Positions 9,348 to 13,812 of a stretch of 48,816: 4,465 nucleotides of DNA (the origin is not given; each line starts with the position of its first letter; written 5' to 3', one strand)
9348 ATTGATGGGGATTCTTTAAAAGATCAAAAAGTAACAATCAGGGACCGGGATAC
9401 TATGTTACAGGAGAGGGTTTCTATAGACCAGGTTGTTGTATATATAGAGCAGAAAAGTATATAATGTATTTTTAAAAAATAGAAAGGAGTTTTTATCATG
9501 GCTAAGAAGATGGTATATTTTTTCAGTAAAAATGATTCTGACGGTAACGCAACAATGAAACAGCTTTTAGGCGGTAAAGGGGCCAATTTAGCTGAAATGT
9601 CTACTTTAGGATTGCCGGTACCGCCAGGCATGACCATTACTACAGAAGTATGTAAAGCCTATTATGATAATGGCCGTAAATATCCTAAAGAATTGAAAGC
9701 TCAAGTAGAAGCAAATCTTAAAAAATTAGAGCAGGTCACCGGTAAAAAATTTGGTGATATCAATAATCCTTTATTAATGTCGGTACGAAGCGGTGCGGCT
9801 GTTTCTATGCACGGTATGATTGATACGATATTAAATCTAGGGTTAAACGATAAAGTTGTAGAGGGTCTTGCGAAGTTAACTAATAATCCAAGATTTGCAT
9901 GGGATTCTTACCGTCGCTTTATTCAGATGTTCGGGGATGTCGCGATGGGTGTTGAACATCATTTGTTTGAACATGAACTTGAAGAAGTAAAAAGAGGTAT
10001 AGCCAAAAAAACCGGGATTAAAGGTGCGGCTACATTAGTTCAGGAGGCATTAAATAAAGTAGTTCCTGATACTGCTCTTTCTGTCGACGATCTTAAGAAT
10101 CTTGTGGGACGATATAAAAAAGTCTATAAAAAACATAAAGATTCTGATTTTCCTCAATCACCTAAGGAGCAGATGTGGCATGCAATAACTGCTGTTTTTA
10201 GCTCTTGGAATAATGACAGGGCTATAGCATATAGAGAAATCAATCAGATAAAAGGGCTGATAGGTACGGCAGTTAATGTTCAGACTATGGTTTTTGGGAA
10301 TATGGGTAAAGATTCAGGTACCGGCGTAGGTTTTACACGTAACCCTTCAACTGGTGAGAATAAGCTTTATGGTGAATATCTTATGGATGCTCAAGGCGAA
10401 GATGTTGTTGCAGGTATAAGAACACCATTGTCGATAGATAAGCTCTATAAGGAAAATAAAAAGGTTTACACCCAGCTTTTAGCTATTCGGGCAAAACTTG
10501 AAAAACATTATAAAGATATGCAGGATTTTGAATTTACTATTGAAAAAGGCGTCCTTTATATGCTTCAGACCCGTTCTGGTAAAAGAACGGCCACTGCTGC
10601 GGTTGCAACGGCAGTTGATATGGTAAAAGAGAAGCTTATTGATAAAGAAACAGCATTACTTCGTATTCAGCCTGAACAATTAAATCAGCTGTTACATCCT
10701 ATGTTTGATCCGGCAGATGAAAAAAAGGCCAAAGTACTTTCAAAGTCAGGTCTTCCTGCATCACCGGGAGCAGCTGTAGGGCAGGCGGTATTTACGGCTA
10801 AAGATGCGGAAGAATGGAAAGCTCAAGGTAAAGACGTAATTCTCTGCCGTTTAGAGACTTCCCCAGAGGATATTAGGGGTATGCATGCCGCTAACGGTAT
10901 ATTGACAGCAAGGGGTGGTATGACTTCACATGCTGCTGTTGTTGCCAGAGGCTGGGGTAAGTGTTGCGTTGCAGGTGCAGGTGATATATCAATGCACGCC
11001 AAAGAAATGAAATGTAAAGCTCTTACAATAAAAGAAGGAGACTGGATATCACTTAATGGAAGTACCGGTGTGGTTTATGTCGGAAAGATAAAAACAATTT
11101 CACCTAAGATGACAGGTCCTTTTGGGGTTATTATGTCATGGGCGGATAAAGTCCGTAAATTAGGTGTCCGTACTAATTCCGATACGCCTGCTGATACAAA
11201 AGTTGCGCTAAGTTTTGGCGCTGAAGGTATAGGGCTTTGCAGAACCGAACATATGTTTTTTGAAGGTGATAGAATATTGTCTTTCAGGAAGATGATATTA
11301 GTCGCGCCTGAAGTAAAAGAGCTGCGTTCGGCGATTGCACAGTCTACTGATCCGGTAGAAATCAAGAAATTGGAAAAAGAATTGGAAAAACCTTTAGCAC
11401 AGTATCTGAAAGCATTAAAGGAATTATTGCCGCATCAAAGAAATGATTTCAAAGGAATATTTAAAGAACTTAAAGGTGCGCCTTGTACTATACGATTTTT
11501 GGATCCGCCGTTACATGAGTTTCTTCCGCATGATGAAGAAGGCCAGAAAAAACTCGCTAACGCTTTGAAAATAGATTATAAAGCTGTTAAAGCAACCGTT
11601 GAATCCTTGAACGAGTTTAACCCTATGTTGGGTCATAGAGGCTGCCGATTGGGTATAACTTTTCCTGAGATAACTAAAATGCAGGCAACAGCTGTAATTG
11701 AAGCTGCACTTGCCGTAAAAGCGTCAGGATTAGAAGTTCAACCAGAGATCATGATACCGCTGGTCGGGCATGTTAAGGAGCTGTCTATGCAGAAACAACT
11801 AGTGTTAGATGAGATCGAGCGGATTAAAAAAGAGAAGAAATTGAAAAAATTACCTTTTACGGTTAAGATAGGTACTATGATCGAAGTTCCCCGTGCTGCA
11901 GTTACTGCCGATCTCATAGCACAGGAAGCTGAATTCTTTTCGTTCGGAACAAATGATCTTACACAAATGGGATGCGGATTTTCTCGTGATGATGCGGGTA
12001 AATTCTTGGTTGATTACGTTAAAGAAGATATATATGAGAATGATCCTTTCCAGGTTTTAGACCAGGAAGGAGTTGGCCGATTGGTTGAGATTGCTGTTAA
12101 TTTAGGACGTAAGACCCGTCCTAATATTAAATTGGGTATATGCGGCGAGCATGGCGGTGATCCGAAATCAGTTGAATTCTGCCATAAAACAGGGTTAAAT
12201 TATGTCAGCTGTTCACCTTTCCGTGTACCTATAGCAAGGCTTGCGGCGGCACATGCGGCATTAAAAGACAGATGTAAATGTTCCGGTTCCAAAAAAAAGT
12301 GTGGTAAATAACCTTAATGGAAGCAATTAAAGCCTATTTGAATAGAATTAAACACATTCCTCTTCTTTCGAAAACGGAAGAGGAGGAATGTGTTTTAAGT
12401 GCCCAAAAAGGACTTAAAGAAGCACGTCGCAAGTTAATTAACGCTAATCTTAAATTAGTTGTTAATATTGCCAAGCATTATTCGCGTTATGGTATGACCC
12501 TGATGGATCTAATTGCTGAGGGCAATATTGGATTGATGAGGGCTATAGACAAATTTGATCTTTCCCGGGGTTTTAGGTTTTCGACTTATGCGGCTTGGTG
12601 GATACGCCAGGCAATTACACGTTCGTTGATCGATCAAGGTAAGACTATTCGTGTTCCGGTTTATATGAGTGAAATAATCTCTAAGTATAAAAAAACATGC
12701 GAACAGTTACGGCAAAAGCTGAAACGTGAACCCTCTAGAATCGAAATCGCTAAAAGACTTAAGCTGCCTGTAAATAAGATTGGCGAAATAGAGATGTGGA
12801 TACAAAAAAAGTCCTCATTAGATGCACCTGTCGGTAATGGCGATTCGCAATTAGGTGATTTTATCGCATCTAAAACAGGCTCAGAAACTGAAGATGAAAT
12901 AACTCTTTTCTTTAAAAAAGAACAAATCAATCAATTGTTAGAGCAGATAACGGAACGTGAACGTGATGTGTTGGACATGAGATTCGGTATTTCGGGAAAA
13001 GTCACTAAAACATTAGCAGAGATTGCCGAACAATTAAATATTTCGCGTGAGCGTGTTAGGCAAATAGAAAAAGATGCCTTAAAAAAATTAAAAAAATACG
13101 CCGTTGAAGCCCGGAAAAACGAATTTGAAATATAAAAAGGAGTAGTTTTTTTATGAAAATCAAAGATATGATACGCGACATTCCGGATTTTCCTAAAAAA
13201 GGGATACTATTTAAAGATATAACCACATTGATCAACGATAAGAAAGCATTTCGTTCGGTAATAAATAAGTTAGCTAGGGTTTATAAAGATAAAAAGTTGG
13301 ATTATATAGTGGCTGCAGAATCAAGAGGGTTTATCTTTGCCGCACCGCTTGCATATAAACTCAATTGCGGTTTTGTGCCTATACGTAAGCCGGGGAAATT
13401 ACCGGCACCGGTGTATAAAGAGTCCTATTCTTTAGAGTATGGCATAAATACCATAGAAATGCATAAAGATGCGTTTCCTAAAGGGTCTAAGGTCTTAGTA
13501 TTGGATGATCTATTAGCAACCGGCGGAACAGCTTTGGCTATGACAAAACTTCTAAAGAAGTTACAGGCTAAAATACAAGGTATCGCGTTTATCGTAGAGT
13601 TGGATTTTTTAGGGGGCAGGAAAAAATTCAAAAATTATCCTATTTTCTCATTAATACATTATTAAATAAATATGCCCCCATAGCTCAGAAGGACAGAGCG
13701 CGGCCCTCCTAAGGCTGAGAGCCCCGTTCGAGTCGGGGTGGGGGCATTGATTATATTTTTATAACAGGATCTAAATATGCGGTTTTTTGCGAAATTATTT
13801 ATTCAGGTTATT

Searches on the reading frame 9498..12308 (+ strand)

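Call 81: search_protein_families(library=pfam, proteins=[window:9498-12308:+], max_evalue=0.0001)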
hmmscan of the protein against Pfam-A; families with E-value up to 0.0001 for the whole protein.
window:9498-12308:+ (937 aa): 3 families
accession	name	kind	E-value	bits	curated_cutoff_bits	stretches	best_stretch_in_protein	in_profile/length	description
PF02896.24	PEP-utilizers_C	-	6.7e-75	252.4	22.8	1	543-920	8-291/293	PEP-utilising enzyme, PEP-binding domain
PF01326.24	PPDK_N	-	4.8e-51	174.4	27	2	22-313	2-220/328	Pyruvate phosphate dikinase, AMP/ATP-binding domain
PF00391.29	PEP-utilizers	-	7.7e-23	80.3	23.1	1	445-524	3-72/72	PEP-utilising enzyme, mobile domain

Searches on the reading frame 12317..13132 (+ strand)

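Call 81: search_protein_families(library=pfam, proteins=[window:12317-13132:+], max_evalue=0.0001)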
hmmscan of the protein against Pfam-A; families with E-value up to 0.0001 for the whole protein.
window:12317-13132:+ (272 aa): 5 families
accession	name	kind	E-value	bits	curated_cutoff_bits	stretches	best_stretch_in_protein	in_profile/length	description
PF04539.22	Sigma70_r3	-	4.1e-21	75.3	25.3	1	121-193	3-76/78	Sigma-70 region 3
PF04542.20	Sigma70_r2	-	3.5e-20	72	24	1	40-108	1-69/71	Sigma-70 region 2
PF04545.22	Sigma70_r4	-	2.4e-18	65.8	24.1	1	207-260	1-50/50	Sigma-70, region 4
PF08281.18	Sigma70_r4_2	-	4.5e-05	23.4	25.7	0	232-258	28-54/54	Sigma-70, region 4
PF13413.12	HTH_25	-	6.8e-05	23.1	24.6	0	232-260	12-40/62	Helix-turn-helix domain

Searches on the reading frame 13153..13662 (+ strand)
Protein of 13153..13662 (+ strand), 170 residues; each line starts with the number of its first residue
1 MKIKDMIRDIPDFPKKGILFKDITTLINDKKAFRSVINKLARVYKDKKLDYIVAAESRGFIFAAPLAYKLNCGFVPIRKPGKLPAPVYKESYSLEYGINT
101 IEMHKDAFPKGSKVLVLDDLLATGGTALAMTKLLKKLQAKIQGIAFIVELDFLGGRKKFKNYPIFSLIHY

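Call 81: search_protein_families(library=pfam, proteins=[window:13153-13662:+], max_evalue=0.0001)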
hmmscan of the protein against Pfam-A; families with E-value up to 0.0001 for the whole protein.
window:13153-13662:+ (170 aa): 1 family
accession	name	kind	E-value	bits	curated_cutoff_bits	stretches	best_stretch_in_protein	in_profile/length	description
PF00156.33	Pribosyltran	-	8.6e-15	54.8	26.3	1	28-148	6-124/158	Phosphoribosyl transferase domain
